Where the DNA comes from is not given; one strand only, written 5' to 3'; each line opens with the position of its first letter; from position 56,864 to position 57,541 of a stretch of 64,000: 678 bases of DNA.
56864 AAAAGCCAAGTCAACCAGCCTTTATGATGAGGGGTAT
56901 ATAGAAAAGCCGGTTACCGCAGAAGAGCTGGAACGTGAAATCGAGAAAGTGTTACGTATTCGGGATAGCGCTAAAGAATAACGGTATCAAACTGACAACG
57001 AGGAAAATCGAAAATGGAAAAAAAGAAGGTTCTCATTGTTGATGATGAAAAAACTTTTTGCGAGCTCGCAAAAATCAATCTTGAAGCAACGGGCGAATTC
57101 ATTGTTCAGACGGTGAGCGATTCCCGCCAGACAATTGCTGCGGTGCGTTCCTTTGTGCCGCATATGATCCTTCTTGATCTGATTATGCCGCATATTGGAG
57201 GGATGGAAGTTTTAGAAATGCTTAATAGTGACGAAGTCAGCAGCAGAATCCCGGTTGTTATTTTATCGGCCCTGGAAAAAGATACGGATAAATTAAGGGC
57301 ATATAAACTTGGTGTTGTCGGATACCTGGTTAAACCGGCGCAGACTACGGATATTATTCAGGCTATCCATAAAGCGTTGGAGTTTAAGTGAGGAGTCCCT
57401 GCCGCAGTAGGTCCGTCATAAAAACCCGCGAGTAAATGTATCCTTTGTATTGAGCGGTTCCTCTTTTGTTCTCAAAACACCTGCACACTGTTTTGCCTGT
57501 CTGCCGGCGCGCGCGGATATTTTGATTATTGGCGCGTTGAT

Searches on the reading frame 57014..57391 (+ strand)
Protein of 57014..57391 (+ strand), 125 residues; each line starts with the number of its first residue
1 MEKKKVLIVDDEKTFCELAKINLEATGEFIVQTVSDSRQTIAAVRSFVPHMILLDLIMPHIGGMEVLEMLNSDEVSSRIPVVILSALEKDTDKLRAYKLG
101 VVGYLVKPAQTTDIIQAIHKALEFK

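Call 74: search_protein_families(library=pfam, proteins=[window:57014-57391:+], max_evalue=0.00001)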
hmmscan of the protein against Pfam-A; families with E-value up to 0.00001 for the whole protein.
window:57014-57391:+ (125 aa): 1 family
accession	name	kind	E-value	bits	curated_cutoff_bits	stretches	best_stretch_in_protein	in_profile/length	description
PF00072.30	Response_reg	-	2.7e-23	82.7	30.2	1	6-118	1-110/111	Response regulator receiver domain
